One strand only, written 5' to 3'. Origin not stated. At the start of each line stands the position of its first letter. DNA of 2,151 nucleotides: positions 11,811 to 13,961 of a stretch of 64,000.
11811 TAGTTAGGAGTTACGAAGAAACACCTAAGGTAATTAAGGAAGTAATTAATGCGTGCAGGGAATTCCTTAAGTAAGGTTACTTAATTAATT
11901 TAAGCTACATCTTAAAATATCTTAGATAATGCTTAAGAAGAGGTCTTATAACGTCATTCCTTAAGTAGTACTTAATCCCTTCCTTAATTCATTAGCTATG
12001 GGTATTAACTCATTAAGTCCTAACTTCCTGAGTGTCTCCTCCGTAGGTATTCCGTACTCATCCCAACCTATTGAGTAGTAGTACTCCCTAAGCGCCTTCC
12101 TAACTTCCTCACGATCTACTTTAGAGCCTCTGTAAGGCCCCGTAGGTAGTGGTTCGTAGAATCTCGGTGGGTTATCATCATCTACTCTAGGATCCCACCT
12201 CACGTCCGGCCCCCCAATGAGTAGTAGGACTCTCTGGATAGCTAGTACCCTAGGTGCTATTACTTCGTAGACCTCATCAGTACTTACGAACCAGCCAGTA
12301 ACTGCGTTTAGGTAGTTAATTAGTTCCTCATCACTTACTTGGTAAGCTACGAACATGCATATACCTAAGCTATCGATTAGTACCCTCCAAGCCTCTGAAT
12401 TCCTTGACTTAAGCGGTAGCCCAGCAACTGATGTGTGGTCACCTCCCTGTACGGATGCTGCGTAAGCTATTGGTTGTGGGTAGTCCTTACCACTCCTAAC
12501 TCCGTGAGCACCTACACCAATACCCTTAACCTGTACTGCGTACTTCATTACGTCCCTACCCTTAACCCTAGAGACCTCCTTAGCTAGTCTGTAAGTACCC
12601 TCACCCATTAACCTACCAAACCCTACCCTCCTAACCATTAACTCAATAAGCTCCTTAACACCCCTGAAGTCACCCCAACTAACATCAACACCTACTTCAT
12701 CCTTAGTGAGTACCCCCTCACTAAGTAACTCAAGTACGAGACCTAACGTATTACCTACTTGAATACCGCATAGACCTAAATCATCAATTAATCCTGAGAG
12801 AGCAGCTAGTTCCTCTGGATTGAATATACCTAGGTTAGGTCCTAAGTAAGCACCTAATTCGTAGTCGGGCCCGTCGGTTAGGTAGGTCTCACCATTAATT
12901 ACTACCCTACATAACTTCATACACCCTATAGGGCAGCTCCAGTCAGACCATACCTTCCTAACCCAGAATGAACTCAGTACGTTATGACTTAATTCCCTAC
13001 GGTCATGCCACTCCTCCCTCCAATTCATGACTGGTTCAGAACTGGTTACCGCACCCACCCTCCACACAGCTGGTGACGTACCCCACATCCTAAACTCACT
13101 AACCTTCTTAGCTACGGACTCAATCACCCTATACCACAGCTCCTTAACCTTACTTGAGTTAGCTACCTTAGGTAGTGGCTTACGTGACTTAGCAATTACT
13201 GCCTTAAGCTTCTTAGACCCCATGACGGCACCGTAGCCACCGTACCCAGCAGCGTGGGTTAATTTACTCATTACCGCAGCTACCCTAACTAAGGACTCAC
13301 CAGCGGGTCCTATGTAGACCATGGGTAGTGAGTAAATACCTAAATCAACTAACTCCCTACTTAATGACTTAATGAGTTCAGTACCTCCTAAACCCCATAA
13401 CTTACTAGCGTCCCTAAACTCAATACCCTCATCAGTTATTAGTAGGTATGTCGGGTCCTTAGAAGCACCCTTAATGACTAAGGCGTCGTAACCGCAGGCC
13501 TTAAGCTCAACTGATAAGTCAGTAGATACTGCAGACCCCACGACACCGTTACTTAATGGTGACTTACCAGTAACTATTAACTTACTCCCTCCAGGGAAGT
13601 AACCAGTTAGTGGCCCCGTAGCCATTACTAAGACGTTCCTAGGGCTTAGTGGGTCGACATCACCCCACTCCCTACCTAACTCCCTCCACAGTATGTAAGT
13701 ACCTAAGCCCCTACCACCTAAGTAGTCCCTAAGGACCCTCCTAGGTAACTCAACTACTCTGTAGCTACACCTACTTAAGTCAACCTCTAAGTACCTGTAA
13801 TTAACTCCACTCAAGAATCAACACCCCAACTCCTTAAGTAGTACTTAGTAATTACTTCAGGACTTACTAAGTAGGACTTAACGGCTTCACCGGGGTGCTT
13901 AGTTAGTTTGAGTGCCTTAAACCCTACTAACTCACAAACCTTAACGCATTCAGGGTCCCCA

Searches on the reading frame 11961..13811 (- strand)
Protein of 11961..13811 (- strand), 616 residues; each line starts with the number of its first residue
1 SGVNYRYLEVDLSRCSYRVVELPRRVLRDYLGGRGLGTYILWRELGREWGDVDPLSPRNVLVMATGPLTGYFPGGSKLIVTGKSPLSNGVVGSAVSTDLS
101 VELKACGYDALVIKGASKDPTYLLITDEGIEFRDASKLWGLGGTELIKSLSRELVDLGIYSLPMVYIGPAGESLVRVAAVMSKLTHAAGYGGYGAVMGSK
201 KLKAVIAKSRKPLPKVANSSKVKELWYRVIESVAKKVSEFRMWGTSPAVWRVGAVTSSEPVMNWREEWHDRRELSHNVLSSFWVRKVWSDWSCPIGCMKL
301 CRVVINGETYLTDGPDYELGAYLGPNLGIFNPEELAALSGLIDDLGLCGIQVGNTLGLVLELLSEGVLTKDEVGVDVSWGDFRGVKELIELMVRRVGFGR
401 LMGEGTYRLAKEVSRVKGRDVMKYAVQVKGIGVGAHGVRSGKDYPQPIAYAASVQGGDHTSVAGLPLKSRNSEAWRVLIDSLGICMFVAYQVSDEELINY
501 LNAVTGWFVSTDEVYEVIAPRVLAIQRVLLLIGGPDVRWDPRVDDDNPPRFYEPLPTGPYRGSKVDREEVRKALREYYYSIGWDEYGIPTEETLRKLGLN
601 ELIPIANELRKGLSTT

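Call 22: search_protein_families(library=pfam, proteins=[window:11961-13811:-], max_evalue=0.00001)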
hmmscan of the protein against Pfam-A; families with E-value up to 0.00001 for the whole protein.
window:11961-13811:- (616 aa): 2 families
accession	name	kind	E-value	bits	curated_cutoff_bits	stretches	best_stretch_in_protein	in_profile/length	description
PF01314.23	AFOR_C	-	1e-70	239.3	27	1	227-599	7-385/385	Aldehyde ferredoxin oxidoreductase, domains 2 & 3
PF02730.20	AFOR_N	-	4.4e-62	209.8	29.8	1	6-208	2-197/199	Aldehyde ferredoxin oxidoreductase, N-terminal domain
